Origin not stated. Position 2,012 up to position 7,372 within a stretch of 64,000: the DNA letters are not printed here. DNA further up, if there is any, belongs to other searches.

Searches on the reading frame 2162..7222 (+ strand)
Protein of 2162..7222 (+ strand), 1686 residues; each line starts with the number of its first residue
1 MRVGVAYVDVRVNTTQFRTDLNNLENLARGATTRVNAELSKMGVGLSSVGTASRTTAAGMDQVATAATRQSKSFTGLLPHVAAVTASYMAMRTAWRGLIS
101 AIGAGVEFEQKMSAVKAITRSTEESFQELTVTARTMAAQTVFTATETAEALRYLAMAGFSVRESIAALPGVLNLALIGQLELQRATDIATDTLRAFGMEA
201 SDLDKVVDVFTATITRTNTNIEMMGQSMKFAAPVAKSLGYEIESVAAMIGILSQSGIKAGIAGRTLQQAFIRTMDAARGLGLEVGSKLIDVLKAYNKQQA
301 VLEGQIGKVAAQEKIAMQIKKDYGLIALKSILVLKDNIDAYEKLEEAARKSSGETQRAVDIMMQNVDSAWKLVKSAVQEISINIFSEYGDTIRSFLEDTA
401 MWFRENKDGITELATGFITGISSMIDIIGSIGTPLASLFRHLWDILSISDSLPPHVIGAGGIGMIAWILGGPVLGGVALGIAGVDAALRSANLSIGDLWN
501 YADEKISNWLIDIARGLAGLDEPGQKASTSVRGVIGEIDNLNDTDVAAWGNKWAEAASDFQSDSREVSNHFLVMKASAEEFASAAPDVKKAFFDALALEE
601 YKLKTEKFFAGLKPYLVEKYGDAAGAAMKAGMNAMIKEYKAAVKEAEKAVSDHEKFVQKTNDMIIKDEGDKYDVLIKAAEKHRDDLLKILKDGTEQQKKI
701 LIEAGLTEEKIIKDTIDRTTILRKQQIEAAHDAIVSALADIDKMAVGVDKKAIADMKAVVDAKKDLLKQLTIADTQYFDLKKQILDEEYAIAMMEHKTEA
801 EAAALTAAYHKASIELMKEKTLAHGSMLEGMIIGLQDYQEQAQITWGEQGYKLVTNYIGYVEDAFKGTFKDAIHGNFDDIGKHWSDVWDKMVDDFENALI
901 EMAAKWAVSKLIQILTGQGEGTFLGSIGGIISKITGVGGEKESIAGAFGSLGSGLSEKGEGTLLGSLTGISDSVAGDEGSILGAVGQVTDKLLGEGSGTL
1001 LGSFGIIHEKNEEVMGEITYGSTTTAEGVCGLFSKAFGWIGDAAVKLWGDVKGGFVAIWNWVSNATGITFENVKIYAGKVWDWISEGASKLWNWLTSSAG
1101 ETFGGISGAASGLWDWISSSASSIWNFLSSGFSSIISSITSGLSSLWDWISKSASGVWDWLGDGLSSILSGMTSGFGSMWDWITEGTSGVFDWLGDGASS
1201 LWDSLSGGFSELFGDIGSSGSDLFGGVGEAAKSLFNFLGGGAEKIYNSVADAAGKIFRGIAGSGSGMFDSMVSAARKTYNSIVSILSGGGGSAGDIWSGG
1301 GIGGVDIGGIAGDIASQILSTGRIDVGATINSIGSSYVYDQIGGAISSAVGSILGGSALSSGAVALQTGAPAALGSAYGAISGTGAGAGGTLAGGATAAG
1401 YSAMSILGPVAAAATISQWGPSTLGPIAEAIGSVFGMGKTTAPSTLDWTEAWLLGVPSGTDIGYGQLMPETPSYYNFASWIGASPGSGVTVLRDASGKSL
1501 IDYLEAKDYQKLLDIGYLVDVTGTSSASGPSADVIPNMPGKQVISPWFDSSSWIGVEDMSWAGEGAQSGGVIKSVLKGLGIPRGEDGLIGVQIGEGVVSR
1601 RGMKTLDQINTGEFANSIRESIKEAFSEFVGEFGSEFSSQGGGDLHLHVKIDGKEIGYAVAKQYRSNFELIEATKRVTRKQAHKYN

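Call 11: search_protein_families(library=phrogs, max_evalue=0.001, proteins=[window:2162-7222:+])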
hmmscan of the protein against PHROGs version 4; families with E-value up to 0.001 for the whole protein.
window:2162-7222:+ (1686 aa): 28 families (the best 25 are shown)
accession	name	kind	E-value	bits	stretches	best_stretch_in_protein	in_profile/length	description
phrog_1533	-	tail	9.4e-68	229.9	1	26-484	165-666/1688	tail length tape measure protein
phrog_1272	-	tail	1.4e-67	229.6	2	16-943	179-1113/1606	tail length tape measure protein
phrog_167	-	tail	1.3e-54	186.6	1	17-1256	216-1006/1555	tail length tape measure protein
phrog_28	-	tail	4.5e-54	185.5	1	20-486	197-667/1228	tail length tape measure protein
phrog_991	-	tail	4.1e-50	171.5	1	97-760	290-965/1966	tail length tape measure protein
phrog_9696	-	tail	8.3e-50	170.6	1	38-271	13-247/1415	tail length tape measure protein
phrog_4704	-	tail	1.1e-45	157.5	1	31-416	143-539/625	tail length tape measure protein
phrog_19074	-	unknown function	1.9e-44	153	1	95-422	145-474/1384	-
phrog_58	-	tail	9.9e-42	144.5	2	25-524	270-675/1544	tail length tape measure protein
phrog_5218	-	unknown function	5.7e-40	138.4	1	29-815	158-960/1599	-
phrog_38390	-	tail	3.4e-35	122.4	1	82-425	37-376/1029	tail length tape measure protein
phrog_16692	-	unknown function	5.9e-33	115.4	1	83-396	158-492/1107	-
phrog_28420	-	tail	1.1e-28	100.9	1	63-376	17-322/906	tail length tape measure protein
phrog_5493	-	tail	2.1e-25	90.2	2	64-273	31-238/1102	tail length tape measure protein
phrog_1535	-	tail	5.3e-22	78.8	2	1145-1665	850-1138/1152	tail length tape measure protein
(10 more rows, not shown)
